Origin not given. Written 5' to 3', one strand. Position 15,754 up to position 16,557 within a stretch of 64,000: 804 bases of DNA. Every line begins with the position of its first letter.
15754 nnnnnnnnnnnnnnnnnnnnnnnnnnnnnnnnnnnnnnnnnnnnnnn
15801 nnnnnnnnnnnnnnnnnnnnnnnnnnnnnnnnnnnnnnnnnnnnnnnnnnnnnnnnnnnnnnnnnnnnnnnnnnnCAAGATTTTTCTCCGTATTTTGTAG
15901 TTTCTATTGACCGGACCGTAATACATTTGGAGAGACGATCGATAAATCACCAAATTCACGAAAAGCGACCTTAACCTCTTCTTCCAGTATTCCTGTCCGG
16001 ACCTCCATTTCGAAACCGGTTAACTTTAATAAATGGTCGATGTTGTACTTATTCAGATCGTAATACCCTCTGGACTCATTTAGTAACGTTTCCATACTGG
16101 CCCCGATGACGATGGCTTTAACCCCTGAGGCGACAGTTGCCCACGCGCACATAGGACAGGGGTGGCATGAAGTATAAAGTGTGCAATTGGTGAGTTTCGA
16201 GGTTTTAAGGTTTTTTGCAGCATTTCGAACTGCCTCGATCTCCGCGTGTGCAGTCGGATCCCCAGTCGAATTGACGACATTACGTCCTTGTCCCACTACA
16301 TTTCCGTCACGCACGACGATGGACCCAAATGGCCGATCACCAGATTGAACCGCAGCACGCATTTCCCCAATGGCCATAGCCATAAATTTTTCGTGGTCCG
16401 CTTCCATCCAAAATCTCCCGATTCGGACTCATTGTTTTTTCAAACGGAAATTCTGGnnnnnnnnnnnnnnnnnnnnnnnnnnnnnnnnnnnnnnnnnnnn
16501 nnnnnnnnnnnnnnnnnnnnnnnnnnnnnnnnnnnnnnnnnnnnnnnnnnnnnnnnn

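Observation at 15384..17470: Four tandem, apparently all-active guanine-deaminase-like CDA-fold deaminases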

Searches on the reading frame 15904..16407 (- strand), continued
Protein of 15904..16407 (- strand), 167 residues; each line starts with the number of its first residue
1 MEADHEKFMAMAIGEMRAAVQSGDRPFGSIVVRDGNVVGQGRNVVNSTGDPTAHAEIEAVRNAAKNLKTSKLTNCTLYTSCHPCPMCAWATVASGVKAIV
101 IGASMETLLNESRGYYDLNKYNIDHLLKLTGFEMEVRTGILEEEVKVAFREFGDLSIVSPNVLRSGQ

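Call 51: find_encoding_contigs(protein=P0009, flank=8000, max_places=2)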
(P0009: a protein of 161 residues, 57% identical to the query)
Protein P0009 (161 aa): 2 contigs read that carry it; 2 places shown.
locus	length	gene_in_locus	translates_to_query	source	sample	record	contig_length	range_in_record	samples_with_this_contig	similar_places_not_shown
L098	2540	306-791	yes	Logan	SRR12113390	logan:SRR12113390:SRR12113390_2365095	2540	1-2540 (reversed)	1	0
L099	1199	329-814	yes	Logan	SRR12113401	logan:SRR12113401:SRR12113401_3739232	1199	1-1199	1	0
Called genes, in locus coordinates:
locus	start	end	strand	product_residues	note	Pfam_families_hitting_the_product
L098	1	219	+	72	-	?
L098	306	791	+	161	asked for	PF00383:dCMP_cyt_deam_1, PF14437:MafB19-deam, PF14439:Bd3614-deam (weak)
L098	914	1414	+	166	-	PF00383:dCMP_cyt_deam_1, PF14437:MafB19-deam, PF14439:Bd3614-deam (weak)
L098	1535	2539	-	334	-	?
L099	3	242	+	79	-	?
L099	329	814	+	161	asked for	PF00383:dCMP_cyt_deam_1, PF14437:MafB19-deam, PF14439:Bd3614-deam (weak)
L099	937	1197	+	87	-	?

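Call 52: search_protein_families(library=pfam, proteins=[L098:1535-2539:-, L096:1-1053:+, L096:2650-3663:-, L092:1338-2030:+, L001:11371-12156:+, L001:6660-7544:+, L096:4353-5357:-, L090:2197-2562:+], max_evalue=0.01)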
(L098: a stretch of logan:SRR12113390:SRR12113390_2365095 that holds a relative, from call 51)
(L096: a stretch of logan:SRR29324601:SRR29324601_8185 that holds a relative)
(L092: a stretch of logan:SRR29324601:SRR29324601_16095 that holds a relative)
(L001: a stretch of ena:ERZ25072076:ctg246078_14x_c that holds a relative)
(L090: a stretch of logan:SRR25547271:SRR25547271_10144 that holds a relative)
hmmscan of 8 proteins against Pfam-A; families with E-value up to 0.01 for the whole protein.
L098:1535-2539:- (334 aa): 3 families
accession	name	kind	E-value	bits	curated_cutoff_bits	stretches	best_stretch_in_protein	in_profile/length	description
PF01180.27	DHO_dh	-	5.5e-48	164.1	27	1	20-303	2-291/291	Dihydroorotate dehydrogenase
PF01070.24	FMN_dh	-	0.00016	21.3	24.9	1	238-316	259-345/350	FMN-dependent dehydrogenase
PF03060.21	NMO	-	0.0054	16.6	28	1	257-309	198-250/331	Nitronate monooxygenase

L096:1-1053:+ (350 aa): 1 family
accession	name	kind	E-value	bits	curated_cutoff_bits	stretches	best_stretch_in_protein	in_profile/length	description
PF01425.27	Amidase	-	3.8e-56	191.4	27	2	12-144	76-208/445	Amidase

L096:2650-3663:- (337 aa): 0 families

L092:1338-2030:+ (230 aa): 1 family
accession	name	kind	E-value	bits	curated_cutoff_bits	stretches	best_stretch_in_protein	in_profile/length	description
PF03167.25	UDG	-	0.0027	18.2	24.3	1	45-159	10-96/141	Uracil DNA glycosylase superfamily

L001:11371-12156:+ (261 aa): 0 families

L001:6660-7544:+ (294 aa): 1 family
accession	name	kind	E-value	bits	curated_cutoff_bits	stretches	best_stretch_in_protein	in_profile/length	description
PF04909.20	Amidohydro_2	-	2.2e-37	129.8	26.4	1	3-291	1-288/289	Amidohydrolase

L096:4353-5357:- (334 aa): 1 family
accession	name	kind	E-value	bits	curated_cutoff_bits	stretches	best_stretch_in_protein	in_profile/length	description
PF00296.26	Bac_luciferase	-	1.5e-63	215.5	27.9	1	13-297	21-309/314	Luciferase-like monooxygenase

L090:2197-2562:+ (122 aa): 1 family
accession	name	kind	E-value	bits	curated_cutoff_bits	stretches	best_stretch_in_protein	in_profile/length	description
PF04199.19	Cyclase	-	4.6e-17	63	23.1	1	5-119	1-105/142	Putative cyclase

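Call 77: search_protein_families(library=pfam, proteins=[L002:11237-13192:-], max_evalue=0.001)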
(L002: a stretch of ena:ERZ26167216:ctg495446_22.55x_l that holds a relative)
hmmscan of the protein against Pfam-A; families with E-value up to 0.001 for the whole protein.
L002:11237-13192:- (651 aa): 0 families

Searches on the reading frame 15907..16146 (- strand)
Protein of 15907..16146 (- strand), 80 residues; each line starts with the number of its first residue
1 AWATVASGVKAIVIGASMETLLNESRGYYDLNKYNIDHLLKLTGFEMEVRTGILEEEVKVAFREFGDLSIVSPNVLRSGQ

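Call 55: search_solved_structures(query=window:15907-16146:-, max_evalue=10, show_alignments=5)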
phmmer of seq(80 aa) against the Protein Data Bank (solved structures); distinct sequences matched with E-value up to 10: 1.
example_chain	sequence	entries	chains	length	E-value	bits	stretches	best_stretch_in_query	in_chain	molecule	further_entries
4ux5_A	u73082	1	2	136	0.43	14.3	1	34-59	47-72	TRANSCRIPTION FACTOR MBP1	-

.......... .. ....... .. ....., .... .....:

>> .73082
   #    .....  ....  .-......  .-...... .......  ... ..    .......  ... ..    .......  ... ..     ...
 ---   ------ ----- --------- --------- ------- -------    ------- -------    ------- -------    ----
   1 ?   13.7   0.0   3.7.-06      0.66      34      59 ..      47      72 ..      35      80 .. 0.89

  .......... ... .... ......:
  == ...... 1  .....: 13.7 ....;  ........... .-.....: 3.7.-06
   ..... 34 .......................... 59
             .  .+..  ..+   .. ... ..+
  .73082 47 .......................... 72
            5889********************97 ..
